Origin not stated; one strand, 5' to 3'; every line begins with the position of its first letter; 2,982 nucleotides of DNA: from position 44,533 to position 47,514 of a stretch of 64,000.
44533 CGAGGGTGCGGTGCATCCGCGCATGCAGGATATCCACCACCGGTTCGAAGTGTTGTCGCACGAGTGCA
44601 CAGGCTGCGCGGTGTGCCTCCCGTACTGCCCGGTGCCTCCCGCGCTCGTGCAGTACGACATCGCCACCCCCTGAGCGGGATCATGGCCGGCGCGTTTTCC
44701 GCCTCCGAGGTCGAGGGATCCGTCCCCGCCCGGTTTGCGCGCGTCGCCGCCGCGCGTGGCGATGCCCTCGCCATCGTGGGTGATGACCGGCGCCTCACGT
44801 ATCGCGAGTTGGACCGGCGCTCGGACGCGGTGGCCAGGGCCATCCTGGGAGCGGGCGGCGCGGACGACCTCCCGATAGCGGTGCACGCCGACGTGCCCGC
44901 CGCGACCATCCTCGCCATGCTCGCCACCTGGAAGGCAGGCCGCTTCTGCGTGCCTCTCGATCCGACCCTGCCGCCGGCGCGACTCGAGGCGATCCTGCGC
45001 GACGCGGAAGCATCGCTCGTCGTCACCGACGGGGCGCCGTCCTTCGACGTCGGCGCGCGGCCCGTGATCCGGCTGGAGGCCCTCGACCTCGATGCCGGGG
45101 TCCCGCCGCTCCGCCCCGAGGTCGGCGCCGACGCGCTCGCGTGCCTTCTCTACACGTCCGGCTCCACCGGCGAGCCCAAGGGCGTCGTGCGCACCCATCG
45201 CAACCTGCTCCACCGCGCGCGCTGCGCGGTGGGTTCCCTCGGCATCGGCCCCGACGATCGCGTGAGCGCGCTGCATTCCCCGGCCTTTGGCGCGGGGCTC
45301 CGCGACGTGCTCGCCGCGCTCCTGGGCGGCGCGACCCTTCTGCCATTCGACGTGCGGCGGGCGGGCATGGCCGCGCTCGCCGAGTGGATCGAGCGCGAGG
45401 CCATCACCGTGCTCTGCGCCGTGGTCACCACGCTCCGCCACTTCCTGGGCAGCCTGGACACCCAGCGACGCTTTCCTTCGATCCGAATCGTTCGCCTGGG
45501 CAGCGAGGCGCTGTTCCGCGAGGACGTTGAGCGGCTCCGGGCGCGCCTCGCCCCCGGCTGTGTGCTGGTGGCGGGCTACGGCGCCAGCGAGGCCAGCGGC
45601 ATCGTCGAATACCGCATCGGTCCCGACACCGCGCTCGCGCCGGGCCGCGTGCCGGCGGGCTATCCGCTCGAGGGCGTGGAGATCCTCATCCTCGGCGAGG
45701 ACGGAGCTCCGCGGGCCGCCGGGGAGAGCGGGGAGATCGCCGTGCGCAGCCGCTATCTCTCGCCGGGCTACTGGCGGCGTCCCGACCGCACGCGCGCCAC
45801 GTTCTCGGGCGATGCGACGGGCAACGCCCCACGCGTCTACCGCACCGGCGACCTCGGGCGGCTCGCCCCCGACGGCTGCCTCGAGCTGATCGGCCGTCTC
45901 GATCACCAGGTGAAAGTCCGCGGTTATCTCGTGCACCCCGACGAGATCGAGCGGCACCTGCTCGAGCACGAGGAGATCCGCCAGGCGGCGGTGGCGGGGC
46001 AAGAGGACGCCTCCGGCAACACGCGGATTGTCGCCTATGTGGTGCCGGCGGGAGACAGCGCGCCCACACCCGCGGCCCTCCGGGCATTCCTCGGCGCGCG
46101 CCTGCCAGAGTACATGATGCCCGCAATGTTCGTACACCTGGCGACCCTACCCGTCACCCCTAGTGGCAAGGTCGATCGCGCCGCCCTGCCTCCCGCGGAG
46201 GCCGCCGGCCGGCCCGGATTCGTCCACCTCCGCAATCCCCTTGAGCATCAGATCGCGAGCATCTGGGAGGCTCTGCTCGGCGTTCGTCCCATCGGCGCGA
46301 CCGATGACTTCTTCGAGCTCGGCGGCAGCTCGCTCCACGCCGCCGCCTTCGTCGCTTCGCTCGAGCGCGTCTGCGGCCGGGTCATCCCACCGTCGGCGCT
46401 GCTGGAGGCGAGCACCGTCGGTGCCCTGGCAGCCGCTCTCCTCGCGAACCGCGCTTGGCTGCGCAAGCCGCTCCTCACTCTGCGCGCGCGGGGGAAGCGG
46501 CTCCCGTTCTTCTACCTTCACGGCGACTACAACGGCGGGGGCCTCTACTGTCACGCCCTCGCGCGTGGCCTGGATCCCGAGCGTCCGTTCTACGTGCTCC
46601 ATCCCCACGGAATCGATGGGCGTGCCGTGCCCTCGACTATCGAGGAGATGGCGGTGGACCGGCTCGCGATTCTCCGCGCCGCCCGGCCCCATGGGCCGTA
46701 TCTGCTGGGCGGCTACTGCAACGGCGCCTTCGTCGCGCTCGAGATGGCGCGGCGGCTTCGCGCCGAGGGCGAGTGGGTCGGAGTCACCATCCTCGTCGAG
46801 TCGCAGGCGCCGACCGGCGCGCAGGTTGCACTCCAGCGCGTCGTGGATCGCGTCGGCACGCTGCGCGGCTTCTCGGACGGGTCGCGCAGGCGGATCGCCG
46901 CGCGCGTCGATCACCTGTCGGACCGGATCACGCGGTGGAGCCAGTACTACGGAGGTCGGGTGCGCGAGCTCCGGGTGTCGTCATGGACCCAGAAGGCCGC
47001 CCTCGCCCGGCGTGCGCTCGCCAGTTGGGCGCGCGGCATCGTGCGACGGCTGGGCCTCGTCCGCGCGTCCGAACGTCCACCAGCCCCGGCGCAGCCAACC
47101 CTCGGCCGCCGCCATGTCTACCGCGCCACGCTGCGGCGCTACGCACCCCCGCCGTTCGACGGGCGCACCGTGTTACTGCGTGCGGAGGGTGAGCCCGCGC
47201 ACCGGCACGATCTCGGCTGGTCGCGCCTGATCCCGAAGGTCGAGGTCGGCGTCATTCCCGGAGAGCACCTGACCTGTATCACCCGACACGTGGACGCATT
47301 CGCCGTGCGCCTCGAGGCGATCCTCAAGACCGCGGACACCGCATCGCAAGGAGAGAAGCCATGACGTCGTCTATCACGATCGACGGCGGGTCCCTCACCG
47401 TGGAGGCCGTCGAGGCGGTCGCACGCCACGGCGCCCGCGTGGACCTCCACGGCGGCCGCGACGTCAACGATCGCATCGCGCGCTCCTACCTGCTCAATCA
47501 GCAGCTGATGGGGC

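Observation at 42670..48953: Six-gene coupled operon: (ferritin-like protein + ferredoxin) x2, an A-T-TE synthetase and an MIO enzyme - candidate undescribed aromatic-acid pathway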

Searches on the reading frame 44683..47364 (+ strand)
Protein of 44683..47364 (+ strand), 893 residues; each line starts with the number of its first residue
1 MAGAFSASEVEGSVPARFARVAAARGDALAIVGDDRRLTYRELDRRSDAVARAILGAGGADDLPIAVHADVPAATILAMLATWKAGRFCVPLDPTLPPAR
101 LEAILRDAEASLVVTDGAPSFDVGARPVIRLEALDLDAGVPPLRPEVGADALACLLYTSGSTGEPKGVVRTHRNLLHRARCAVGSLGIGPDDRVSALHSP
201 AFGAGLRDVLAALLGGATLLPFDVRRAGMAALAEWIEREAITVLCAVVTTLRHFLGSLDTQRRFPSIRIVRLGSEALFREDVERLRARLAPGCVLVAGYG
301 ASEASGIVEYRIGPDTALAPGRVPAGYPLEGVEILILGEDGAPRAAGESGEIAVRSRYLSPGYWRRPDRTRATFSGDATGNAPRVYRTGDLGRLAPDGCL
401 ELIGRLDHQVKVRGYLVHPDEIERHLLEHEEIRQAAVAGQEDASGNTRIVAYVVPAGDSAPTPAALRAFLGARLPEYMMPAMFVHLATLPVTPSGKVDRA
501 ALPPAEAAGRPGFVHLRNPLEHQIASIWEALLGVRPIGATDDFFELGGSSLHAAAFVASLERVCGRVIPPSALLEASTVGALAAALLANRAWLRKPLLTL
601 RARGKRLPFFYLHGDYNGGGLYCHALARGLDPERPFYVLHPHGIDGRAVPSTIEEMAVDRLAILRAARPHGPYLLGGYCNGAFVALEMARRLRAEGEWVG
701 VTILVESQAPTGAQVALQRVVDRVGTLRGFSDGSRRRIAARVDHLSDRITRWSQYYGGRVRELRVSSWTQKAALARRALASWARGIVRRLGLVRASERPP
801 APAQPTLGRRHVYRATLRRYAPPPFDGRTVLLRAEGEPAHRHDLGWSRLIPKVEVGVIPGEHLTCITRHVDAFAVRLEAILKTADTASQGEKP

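Call 4: search_protein_families(library=pfam, proteins=[window:44683-47364:+], max_evalue=0.1)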
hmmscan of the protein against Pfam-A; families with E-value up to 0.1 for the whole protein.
window:44683-47364:+ (893 aa): 4 families
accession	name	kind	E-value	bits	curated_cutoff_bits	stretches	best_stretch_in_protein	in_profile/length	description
PF00501.34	AMP-binding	-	4.1e-69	233.7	29.9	1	18-364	1-384/384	AMP-binding enzyme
PF00975.26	Thioesterase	-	9.9e-17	62.3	26.4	1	622-880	15-225/226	Thioesterase domain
PF00550.31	PP-binding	-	3e-13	50.3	20.8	1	523-586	2-67/67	Phosphopantetheine attachment site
PF13193.12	AMP-binding_C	-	5.7e-13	50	24.5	1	421-496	1-76/76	AMP-binding enzyme C-terminal domain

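Call 5: search_protein_families(library=ncbifam, proteins=[window:44683-47364:+], max_evalue=0.1)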
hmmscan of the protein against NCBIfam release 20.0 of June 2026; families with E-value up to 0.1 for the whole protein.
window:44683-47364:+ (893 aa): 109 families (the best 25 are shown)
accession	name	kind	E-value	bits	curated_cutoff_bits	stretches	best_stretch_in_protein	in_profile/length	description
NF038078.1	NRPS_MxcG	equivalog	5.3e-95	318.9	2300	1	17-587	461-1042/1442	myxochelin non-ribosomal peptide synthetase MxcG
TIGR01733.1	AA-adenyl-dom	subfamily_domain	6.6e-93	311.7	317.4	1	39-437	1-409/409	amino acid adenylation domain-containing protein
NF004282.0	PRK05691.1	subfamily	2.6e-91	305.8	4090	1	13-589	1132-1708/4334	non-ribosomal peptide synthase/polyketide synthase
NF047350.1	aureusi_NRPS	equivalog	1.2e-78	264.5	2500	1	13-563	1435-1968/2373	aureusimine non-ribosomal peptide synthetase AusA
NF041803.1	NRPS_SolG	exception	9.2e-77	258.6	2200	1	27-583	576-1152/1163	solanimycin non-ribosomal peptide synthetase SolG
NF004837.0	PRK06187.1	subfamily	2.2e-71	240.7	476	2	144-502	164-518/531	long-chain-fatty-acid--CoA ligase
NF007605.2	PRK10252.1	equivalog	3.5e-64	216.9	2400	1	19-710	461-1169/1292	enterobactin non-ribosomal peptide synthetase EntF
TIGR03098.1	ligase_PEP_1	hypoth_equivalog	1.6e-63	215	592.35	2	146-502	159-514/517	acyl-CoA ligase (AMP-forming), exosortase A system-associated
NF003417.0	PRK04813.1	subfamily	2.3e-60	204.6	476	1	19-502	10-499/505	D-alanine--poly(phosphoribitol) ligase subunit DltA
TIGR01734.1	D-ala-DACP-lig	equivalog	7.3e-59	199.6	559.85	1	19-502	7-498/504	D-alanine--poly(phosphoribitol) ligase subunit DltA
NF005801.1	PRK07656.1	equivalog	9.7e-52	176.2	657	1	13-500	2-497/500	FadD3 family acyl-CoA ligase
NF005858.0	PRK07787.1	subfamily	7.7e-50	169.7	575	1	26-502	15-468/471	acyl-CoA synthetase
TIGR03443.1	alpha_am_amid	equivalog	5.7e-49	166.4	1030.1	3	147-458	412-752/1390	L-aminoadipate-semialdehyde dehydrogenase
NF004511.1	PRK05852.1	equivalog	3e-48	164.7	650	1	25-502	12-500/505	FadD7 family fatty acid--CoA ligase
NF006182.0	PRK08316.1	subfamily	1e-45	156.2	663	1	14-497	13-508/523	fatty acyl-CoA synthetase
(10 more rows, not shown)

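Call 42: search_solved_structures(query=window:44683-47364:+, max_evalue=1e-20)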
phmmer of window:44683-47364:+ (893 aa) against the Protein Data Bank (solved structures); distinct sequences matched with E-value up to 1e-20: 129 (the best 60 are shown).
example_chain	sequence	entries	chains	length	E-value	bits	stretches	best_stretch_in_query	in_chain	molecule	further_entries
6mfz_A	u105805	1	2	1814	1.1e-143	483.7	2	24-565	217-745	Linear gramicidin synthase subunit A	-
9be3_A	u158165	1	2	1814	1.4e-143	483.4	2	24-563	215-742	Linear gramicidin synthase subunit A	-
9meh_A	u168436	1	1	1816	1.4e-143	483.3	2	24-563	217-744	Linear gramicidin synthase subunit A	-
9be4_A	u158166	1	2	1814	5.4e-143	481.4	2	24-563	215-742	Linear gramicidin synthase subunit A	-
6mfy_A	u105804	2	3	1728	3.1e-132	445.8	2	24-565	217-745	Linear gramicidin synthase subunit A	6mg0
8xjz_C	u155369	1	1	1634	6e-100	339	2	30-609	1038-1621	Peptide synthetase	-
9bfd_A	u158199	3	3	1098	1.3e-84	288.2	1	14-562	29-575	Tyrocidine synthase 1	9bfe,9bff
9bfd_B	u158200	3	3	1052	8.6e-84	285.5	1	16-585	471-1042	Tyrocidine synthase 2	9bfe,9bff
4zxh_A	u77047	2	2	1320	1.2e-83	285.1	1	22-713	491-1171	ABBFA_003403 | Tyrocidine synthetase 3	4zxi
2vsq_A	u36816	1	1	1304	6e-74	253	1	18-719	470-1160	SURFACTIN SYNTHETASE SUBUNIT 3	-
5es5_A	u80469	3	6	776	1e-73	252.2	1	24-563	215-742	Linear gramicidin synthetase subunit A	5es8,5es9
6mfx_A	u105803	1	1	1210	1.2e-73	252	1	24-565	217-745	Linear gramicidin synthase subunit A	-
6mfw_A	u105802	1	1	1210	2.2e-73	251.1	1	24-565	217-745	Linear gramicidin synthase subunit A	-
6n8e_A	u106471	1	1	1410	6.2e-72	246.3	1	17-703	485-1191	holo-ObiF1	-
4d4g_A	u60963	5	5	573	3.3e-71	243.9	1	21-539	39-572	APNAA1 | APNA A1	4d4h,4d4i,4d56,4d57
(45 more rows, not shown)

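Call 63: find_related_loci(query=window:44683-47364:+, collection=metagenome_contigs, flank=10000)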
Query window:44683-47364:+ (893 aa) in metagenome_contigs; peptide patterns used: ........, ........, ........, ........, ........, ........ (x = any residue, [..] = any of these).
266 stretches matched a pattern; 63 encode a relative of the query (tblastn E <= 1e-3); 63 distinct loci.
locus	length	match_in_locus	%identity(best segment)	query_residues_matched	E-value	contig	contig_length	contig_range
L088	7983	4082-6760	76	1-885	0e+0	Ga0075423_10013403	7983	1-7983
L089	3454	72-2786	64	5-893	0e+0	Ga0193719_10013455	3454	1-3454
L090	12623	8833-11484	55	4-885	0e+0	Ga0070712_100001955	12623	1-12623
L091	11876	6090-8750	54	5-887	0e+0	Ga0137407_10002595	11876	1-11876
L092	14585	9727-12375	56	5-886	0e+0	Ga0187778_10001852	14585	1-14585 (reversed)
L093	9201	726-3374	56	5-886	0e+0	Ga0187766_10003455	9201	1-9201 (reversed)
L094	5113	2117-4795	53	5-893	0e+0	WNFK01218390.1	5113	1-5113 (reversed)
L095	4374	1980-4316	51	5-785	0e+0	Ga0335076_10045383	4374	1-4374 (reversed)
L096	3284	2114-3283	88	9-398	0e+0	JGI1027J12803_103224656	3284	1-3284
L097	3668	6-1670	61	350-893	0e+0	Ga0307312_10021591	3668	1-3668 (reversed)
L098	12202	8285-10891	38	5-888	1e-144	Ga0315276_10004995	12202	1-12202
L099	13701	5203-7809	38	5-888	1e-144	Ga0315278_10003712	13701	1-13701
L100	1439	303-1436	61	5-377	1e-139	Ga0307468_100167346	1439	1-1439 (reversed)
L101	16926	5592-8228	33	18-891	3e-125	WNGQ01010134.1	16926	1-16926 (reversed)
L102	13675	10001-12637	33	18-891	2e-124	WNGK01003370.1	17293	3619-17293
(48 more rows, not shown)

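Call 67: search_protein_families(library=pfam, proteins=[L091:844-1551:+, L091:1697-2932:+, L091:2977-3798:+, L091:8771-9652:-, L091:9490-11619:-, L098:5767-6720:+, L098:6758-8218:+, L101:567-1388:+, L101:2051-2932:+, L101:3089-3751:+], max_evalue=0.001)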
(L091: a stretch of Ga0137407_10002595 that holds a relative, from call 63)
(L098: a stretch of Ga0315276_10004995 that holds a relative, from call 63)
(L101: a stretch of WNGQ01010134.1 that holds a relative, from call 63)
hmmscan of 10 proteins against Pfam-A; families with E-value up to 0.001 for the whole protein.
L091:844-1551:+ (235 aa): 1 family
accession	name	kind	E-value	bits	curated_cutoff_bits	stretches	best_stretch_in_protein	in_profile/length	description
PF00454.33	PI3_PI4_kinase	-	4.9e-05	23.8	27.1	1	92-164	106-178/241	Phosphatidylinositol 3- and 4-kinase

L091:1697-2932:+ (411 aa): 2 families
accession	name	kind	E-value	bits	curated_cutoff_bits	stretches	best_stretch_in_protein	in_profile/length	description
PF01979.26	Amidohydro_1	-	1.9e-40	139.6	25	1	54-402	1-342/345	Amidohydrolase family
PF07969.17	Amidohydro_3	-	1.5e-10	41.6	29.7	2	194-383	244-449/472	Amidohydrolase family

L091:2977-3798:+ (273 aa): 1 family
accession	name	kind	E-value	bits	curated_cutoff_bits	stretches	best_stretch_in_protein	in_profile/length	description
PF01541.30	GIY-YIG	-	4.9e-10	40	22.6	1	20-94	2-74/78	GIY-YIG catalytic domain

L091:8771-9652:- (293 aa): 1 family
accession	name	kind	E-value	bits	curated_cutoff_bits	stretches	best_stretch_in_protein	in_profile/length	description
PF01925.25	TauE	-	2.7e-27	96.4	32.6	1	62-287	2-235/237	Sulfite exporter TauE/SafE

L091:9490-11619:- (709 aa): 2 families
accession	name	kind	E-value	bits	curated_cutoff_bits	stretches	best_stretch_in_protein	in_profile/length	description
PF02897.21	Peptidase_S9_N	-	3.5e-108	362.5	24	1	35-431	1-413/414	Prolyl oligopeptidase, N-terminal beta-propeller domain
PF00326.27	Peptidase_S9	-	7.7e-60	202.4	22.6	1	492-703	3-208/213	Prolyl oligopeptidase family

L098:5767-6720:+ (317 aa): 1 family
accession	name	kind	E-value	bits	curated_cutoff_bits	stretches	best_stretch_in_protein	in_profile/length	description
PF01522.26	Polysacc_deac_1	-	1e-11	45.3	23.1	1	84-173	13-102/124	Polysaccharide deacetylase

L098:6758-8218:+ (486 aa): 1 family
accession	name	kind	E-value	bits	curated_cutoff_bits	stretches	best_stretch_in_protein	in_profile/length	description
PF02133.21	Transp_cyt_pur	-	3.4e-94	316.6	23.5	1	31-468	1-438/440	Permease for cytosine/purines, uracil, thiamine, allantoin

L101:567-1388:+ (273 aa): 2 families
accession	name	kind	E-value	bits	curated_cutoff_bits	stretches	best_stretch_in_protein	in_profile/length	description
PF11716.13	MDMPI_N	-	1.8e-14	55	24.2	1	32-156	17-139/140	Mycothiol maleylpyruvate isomerase N-terminal domain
PF12867.12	DinB_2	-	0.00014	22.7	24.8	1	40-131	26-102/128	DinB superfamily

L101:2051-2932:+ (293 aa): 1 family
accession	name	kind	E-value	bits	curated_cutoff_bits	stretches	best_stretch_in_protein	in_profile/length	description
PF00583.31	Acetyltransf_1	-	1.2e-07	32.4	20.7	1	165-237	37-109/116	Acetyltransferase (GNAT) family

L101:3089-3751:+ (220 aa): 5 families
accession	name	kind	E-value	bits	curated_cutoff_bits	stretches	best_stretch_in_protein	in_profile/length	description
PF02230.22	Abhydrolase_2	-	2e-24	87.1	23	1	23-214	9-213/217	Phospholipase/Carboxylesterase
PF12146.15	Hydrolase_4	-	2.4e-07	30.8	27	1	26-136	2-106/239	Serine aminopeptidase, S33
PF01738.24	DLH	-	8e-07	29.3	21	1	23-206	8-192/217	Dienelactone hydrolase family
PF00326.27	Peptidase_S9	-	2.7e-05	24.2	22.6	0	157-206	144-193/213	Prolyl oligopeptidase family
PF07859.19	Abhydrolase_3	-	0.00022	21.5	25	0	58-130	23-95/210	alpha/beta hydrolase fold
